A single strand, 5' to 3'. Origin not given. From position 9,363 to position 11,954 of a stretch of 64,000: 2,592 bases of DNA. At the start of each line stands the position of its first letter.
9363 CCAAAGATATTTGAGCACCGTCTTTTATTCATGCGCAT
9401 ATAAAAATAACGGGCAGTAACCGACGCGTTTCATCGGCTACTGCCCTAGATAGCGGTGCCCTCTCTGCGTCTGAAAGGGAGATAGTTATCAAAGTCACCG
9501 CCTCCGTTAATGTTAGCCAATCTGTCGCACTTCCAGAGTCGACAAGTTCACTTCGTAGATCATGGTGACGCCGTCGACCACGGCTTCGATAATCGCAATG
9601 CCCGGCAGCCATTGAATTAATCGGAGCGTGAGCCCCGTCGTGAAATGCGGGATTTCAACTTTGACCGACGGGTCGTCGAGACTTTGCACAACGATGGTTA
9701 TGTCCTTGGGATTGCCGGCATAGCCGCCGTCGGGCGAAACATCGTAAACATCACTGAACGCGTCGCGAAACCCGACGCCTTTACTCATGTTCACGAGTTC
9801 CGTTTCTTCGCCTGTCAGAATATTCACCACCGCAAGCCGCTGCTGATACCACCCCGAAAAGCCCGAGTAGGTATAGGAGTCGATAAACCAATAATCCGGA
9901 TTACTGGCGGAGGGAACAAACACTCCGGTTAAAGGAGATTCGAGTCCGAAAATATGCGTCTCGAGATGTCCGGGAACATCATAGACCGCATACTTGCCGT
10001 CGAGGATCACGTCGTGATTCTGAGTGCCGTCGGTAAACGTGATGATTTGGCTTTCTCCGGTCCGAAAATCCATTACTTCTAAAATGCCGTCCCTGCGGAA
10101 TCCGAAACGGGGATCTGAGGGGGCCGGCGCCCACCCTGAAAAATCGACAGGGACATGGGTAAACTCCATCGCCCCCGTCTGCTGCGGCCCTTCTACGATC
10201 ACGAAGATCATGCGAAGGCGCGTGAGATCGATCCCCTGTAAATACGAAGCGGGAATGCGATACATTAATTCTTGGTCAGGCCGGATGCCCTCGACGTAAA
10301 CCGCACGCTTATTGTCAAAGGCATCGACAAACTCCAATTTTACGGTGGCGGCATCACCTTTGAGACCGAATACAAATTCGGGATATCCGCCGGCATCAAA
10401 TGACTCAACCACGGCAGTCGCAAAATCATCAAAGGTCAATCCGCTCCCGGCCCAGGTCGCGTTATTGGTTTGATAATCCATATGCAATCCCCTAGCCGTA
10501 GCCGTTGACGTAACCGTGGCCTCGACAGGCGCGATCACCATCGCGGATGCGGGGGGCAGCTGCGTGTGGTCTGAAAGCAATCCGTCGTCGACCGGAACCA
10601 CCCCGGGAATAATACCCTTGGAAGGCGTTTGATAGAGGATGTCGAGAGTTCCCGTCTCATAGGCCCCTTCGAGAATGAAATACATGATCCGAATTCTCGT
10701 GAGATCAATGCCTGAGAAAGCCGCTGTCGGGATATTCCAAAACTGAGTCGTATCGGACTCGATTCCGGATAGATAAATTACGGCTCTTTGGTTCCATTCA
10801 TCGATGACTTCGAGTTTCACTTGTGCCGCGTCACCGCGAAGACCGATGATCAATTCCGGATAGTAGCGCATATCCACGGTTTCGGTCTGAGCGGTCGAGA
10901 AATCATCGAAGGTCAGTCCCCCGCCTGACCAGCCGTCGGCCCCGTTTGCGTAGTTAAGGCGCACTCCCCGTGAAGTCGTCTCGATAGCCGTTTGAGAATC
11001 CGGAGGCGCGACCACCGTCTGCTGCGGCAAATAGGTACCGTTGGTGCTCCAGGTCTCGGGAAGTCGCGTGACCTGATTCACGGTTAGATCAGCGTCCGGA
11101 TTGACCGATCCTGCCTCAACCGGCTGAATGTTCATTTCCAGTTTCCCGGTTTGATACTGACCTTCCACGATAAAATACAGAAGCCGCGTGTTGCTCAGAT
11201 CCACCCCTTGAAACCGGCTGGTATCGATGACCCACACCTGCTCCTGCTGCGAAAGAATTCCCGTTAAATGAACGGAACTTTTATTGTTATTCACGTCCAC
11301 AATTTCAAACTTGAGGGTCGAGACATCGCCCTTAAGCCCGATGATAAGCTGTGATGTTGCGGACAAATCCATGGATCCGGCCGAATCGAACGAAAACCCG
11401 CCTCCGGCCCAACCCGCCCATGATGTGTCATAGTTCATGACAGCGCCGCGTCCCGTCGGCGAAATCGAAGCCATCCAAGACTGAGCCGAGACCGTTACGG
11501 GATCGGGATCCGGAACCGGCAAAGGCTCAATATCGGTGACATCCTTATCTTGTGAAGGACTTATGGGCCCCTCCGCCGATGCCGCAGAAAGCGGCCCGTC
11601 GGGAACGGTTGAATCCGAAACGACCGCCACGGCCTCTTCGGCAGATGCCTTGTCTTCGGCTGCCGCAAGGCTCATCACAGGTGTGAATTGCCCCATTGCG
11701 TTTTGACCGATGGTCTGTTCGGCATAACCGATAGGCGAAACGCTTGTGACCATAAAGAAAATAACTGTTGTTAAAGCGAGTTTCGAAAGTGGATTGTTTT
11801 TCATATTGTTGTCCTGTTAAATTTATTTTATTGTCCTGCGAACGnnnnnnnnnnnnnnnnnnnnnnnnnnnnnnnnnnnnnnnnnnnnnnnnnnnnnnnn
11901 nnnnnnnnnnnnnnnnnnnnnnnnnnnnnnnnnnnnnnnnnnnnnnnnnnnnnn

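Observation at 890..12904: Two paralogous cassettes of a LacI repressor plus a secreted triple-repeat protein, with paralog-specific operator cores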

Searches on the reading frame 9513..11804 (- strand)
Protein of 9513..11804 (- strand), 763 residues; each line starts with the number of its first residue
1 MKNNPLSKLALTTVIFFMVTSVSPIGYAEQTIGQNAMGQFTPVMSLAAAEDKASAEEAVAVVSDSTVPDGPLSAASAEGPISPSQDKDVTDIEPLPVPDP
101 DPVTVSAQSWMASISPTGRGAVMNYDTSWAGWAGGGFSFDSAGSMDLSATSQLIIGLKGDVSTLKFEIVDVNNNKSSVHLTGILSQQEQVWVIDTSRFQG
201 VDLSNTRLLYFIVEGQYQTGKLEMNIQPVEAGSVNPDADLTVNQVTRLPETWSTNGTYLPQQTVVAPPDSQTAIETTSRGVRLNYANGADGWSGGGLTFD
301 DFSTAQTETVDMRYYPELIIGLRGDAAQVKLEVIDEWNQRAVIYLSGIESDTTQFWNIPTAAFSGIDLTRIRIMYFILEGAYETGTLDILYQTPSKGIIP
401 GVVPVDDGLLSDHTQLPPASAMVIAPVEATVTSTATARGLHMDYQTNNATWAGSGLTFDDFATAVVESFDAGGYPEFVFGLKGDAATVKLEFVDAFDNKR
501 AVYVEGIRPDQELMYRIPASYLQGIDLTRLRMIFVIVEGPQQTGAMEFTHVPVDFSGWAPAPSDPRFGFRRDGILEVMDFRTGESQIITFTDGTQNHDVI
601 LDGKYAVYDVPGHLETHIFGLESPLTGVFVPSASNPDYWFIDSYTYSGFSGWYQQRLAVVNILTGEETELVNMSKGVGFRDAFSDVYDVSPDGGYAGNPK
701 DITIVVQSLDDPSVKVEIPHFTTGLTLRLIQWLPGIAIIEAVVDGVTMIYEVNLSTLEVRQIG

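Call 7: search_protein_families(library=pfam, proteins=[window:9513-11804:-], max_evalue=0.01)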
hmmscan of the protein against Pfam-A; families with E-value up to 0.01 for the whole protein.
window:9513-11804:- (763 aa): 0 families

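Call 23: find_homologous_proteins(query=window:9513-11804:-)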
Query window:9513-11804:- (763 aa): 21 proteins with E <= 0.001 among 8000 candidates.
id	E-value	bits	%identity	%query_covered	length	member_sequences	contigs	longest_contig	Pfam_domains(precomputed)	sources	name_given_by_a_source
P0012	0.0e+0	1720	100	100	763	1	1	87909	-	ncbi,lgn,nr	ncbi:MAG: hypothetical protein Q8R76_08760 [Candidatus Omnitrophota bacterium]|nr:hypothetical prote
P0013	0.0e+0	1035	61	100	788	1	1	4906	-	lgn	-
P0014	1.8e-270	917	57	95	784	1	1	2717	-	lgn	-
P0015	1.2e-124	435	39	63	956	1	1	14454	-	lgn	-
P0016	6.5e-124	433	39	61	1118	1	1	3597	-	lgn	-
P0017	3.2e-104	368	39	44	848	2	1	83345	-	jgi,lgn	-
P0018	1.0e-85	307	39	57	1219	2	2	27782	-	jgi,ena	-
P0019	3.0e-83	298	40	61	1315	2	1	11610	-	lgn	-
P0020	1.7e-81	293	40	60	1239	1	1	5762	-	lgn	-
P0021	3.9e-79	285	38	60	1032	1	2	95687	-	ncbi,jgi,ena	-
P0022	6.8e-70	254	43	40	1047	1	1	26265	-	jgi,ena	-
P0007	8.2e-66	241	39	46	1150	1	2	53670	PF22494.4,PF10282.16,PF06832.19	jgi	jgi:6-phosphogluconolactonase (cycloisomerase 2 family)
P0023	6.0e-65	238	35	42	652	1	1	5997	-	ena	-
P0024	1.2e-64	237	40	45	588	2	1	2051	-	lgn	-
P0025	3.2e-59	219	33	55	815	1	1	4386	PF03425.20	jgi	jgi:hypothetical protein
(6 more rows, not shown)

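Call 25: find_encoding_contigs(protein=P0013, flank=6000, max_places=3)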
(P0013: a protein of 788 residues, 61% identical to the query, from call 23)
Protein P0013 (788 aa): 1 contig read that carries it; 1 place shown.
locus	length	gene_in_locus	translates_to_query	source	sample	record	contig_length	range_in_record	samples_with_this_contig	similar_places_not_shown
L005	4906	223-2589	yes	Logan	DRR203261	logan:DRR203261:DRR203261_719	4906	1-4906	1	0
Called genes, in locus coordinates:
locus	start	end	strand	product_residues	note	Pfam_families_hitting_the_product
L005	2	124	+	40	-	?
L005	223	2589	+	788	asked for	-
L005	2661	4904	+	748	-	?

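Call 26: find_encoding_contigs(protein=P0014, flank=6000, max_places=3)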
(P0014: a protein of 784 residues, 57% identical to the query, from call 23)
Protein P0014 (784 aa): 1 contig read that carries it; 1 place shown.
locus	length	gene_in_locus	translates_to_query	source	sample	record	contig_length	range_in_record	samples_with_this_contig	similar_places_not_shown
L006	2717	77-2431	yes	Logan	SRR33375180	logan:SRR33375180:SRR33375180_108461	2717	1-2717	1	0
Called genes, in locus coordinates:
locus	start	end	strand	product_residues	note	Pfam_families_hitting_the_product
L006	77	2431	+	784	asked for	-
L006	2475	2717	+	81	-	?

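Call 27: find_encoding_contigs(protein=P0015, flank=8000, max_places=3)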
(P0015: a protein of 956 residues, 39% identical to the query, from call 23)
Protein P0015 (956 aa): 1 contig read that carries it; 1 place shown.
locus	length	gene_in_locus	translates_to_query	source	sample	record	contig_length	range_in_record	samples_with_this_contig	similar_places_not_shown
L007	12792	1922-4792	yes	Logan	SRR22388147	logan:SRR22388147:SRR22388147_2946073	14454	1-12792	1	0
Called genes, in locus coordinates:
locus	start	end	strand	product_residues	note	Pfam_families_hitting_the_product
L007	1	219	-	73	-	?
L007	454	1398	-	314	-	PF05170:AsmA, PF05359:DUF748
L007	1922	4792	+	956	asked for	-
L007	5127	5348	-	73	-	PF10771:DUF2582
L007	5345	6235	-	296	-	PF12838:Fer4_7 (weak), PF00037:Fer4, PF12797:Fer4_2, PF12837:Fer4_6, PF13237:Fer4_10, PF12838:Fer4_7, PF13187:Fer4_9, PF01058:Oxidored_q6, +5 more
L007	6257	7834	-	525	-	PF00329:Complex1_30kDa, PF00374:NiFeSe_Hases (faint), PF00346:Complex1_49kDa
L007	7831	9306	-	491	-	PF00361:Proton_antipo_M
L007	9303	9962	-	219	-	-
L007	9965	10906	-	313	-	PF00146:NADHdh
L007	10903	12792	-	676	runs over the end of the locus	PF00361:Proton_antipo_M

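Call 60: search_protein_families(library=ncbifam, proteins=[window:9513-11804:-], max_evalue=0.1)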
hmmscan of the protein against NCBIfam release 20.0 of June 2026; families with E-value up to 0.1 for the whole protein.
window:9513-11804:- (763 aa): 0 families

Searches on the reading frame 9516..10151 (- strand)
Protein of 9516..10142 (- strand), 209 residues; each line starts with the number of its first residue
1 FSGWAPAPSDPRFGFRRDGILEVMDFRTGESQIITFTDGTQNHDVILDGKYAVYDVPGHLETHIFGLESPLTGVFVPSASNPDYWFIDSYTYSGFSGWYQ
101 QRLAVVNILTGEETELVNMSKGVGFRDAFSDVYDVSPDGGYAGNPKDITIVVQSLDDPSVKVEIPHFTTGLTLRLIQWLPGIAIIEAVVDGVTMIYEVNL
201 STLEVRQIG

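Call 62: search_protein_families(library=pfam, proteins=[window:9516-10142:-], max_evalue=5)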
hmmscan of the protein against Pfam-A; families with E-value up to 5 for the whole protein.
window:9516-10142:- (209 aa): 0 families

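Call 74: predict_structure(alignment_id=A3)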
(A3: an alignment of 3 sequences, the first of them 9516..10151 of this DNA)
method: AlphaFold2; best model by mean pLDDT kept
length: 212 residues; sequences in the alignment: 3
mean_pLDDT: 47.4   pTM: 0.45
mean pLDDT of the five models: 47.4, 43.4, 40.4, 39.8, 38.6
residues with pLDDT >= 90: 7; 70-90: 33; 50-70: 34; < 50: 138
segments of 3 or more residues with pLDDT < 50: 1-106, 109-116, 118-134, 142-148
pLDDT, mean of each block of 10 residues (from residue 1): 36 38 41 40 26 24 24 32 40 32 42 43 33 50 42 65 75 61 75 82 89 84
secondary structure, 60 per line:
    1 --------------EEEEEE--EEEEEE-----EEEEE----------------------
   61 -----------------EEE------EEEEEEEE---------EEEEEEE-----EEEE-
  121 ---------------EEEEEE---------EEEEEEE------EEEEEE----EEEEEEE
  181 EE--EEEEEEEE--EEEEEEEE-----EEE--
elements in order: E15-20 E23-28 E34-38 E78-80 E87-94 E104-110 E116-119 E136-141 E151-157 E164-169 E174-182 E185-192 E195-202 E208-210

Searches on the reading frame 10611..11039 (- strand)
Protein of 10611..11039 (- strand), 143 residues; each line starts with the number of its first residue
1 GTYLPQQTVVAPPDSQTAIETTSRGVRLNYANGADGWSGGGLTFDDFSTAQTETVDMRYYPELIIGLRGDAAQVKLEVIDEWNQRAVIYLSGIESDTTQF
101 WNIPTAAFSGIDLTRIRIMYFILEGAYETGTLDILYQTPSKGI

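Call 47: search_solved_structures(query=A2, max_evalue=10, show_alignments=2)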
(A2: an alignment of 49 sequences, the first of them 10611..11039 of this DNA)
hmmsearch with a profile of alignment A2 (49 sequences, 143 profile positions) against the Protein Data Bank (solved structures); distinct sequences matched with E-value up to 10: 2.
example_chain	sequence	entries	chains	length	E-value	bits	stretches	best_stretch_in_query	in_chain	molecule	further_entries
4a3z_A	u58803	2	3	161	0.048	16.4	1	48-108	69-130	ALPHA-N-ACETYLGLUCOSAMINIDASE FAMILY PROTEIN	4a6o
8ecx_A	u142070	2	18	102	2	11.1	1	64-98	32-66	Antibiotic biosynthesis monooxygenase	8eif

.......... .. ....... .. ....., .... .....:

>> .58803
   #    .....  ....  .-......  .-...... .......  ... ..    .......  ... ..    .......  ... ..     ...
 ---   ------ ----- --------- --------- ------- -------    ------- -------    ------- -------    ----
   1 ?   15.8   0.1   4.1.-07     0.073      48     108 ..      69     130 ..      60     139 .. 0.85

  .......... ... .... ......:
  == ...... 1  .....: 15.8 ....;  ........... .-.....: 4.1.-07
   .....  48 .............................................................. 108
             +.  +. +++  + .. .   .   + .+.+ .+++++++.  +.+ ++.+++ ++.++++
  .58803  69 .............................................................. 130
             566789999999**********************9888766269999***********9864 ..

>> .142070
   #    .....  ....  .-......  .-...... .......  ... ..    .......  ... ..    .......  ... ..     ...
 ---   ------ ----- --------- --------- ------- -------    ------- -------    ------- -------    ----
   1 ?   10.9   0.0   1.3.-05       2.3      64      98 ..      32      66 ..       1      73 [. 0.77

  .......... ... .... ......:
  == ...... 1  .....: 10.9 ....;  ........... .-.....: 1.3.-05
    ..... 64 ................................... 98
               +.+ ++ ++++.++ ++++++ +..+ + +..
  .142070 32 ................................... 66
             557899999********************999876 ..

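Call 48: search_protein_families(library=pfam, alignment_id=A2, max_evalue=1)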
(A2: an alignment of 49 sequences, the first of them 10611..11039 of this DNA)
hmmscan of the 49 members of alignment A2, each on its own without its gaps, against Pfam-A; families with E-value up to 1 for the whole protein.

A. member 1, window:10611-11039:- (143 aa): 0 families

B. families by the number of members that match (of 49 scanned): 19 families
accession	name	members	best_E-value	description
PF03425.19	CBM_11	5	0.0016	Carbohydrate binding domain (family 11)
PF08547.18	CIA30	2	0.0033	Complex I intermediate-associated protein 30 (CIA30)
PF21582.3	CBM30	1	0.053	Carbohydrate binding domain 30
PF21348.3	RGL11_C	1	0.056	Rhamnogalacturonan lyase family 11, C-terminal domain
PF08695.16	Coa1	1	0.073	Cytochrome oxidase complex assembly protein 1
PF16505.10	Emaravirus_P4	1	0.11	P4 movement protein of Emaravirus, and the 30K superfamily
PF01200.24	Ribosomal_S28e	1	0.11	Ribosomal protein S28e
PF13383.12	Methyltransf_22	1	0.12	Methyltransferase domain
PF11589.14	DUF3244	1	0.12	Domain of unknown function (DUF3244)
PF24668.1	KH_Vigilin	1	0.13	Vigilin KH domain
PF01842.31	ACT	1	0.16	ACT domain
PF20713.2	DUF6826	1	0.17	Domain of unknown function (DUF6826)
PF25538.1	DUF7922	1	0.18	Domain of unknown function (DUF7922)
PF07949.17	YbbR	1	0.19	YbbR-like protein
PF10946.13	DUF2625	1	0.2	Protein of unknown function DUF2625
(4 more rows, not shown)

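Call 49: predict_structure(alignment_id=A2)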
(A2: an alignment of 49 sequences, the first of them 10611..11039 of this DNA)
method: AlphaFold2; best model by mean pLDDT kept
length: 143 residues; sequences in the alignment: 49
mean_pLDDT: 93.0   pTM: 0.87
mean pLDDT of the five models: 93.0, 92.5, 92.4, 91.8, 90.9
residues with pLDDT >= 90: 123; 70-90: 12; 50-70: 4; < 50: 4
segments of 3 or more residues with pLDDT < 50: 140-143
pLDDT, mean of each block of 10 residues (from residue 1): 85 98 95 98 91 92 96 98 98 98 96 97 98 79 39
secondary structure, 60 per line:
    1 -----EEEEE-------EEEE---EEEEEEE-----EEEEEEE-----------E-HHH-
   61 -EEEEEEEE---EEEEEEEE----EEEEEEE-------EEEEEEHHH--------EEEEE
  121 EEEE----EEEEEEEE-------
elements in order: E6-10 E18-21 E25-31 E37-43 E62-69 E73-80 E85-91 E99-104 E116-124 E129-136

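Call 66: search_protein_representatives(alignment_id=A2)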
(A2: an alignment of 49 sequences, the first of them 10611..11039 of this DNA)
Query: 49 sequences, 143 profile positions. Proteins with E-value up to 0.001 (for the whole library): 424; up to 1e-10: 290; up to 1e-30: 159. The best 150 are listed.
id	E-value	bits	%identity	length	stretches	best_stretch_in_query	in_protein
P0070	1.0e-287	955.5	-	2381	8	17-139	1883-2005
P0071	1.1e-275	916.6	-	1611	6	17-140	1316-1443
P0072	2.1e-268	893.0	-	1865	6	2-138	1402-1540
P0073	1.7e-233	779.8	-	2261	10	4-138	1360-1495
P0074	2.3e-225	753.4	-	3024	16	18-135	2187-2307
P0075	3.7e-222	743.0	-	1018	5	4-140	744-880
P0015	6.5e-219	732.5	-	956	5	4-141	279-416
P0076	7.4e-210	703.1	-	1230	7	2-140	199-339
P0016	4.0e-193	648.9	-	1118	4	4-140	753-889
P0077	2.8e-183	617.0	-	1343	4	7-139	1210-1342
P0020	1.5e-176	595.2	-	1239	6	2-140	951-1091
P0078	2.0e-169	572.1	-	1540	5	3-139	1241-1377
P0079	3.1e-165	558.5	-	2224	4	8-139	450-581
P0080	1.4e-162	549.8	-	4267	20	2-126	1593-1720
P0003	2.9e-162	548.8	-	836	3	4-140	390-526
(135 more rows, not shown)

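Call 86: fold_search(model_id=the predicted structure, library=pdb)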
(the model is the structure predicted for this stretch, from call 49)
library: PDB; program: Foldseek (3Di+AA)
matches with E <= 10: 1411; with E <= 0.001: 38
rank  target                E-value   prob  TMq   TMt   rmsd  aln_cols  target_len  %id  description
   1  1v0a                  2.2e-06  1.00  0.59  0.51   5.7       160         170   15  Family 11 Carbohydrate-Binding Module of cellulosomal cellulase Lic26A-Cel5E of Clostridium thermocellum (released 2005-01-12)
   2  6r3m_A                3.9e-06  1.00  0.59  0.50   4.6       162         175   15  Family 11 Carbohydrate-Binding Module from Clostridium thermocellum in complex with beta-1,3-1,4-mixed-linked tetrasac (released 2020-02-05)
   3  4bq5_A                5.4e-06  1.00  0.60  0.14   5.2       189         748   12  Structural analysis of an exo-beta-agarase (released 2013-08-14)
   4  6r31_A                6.6e-06  1.00  0.56  0.48   6.1       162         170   14  Family 11 Carbohydrate-Binding Module from Clostridium thermocellum in complex with beta-1,3-1,4-mixed-linked tetrasac (released 2020-02-05)
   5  4bq3_B                7.0e-06  1.00  0.58  0.14   5.2       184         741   12  Structural analysis of an exo-beta-agarase (released 2013-08-14)
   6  4bq3_C                7.4e-06  1.00  0.60  0.14   4.3       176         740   12  Structural analysis of an exo-beta-agarase (released 2013-08-14)
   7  4bq2_D                8.6e-06  1.00  0.59  0.14   5.2       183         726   12  Structural analysis of an exo-beta-agarase (released 2013-08-14)
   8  4bq3_A                9.1e-06  1.00  0.60  0.14   4.3       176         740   12  Structural analysis of an exo-beta-agarase (released 2013-08-14)
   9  4bq3_D                1.0e-05  1.00  0.61  0.14   4.2       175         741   12  Structural analysis of an exo-beta-agarase (released 2013-08-14)
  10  4bq2_C                1.4e-05  1.00  0.61  0.14   4.2       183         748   11  Structural analysis of an exo-beta-agarase (released 2013-08-14)
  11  4bq4_A                1.4e-05  1.00  0.58  0.14   4.5       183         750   13  Structural analysis of an exo-beta-agarase (released 2013-08-14)
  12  4bq5_B                1.9e-05  1.00  0.62  0.14   4.2       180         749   12  Structural analysis of an exo-beta-agarase (released 2013-08-14)
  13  4bq2_A                1.9e-05  1.00  0.57  0.14   4.6       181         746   12  Structural analysis of an exo-beta-agarase (released 2013-08-14)
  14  2lro_MODEL_1_A        2.7e-05  1.00  0.58  0.50   5.9       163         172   12  Solution structure, dynamics and binding studies of CtCBM11 (released 2013-02-06)
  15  1wzx_A                2.8e-05  1.00  0.62  0.52   4.7       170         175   13  Crystal Structure of Family 30 Carbohydrate Binding Module. (released 2005-03-22)
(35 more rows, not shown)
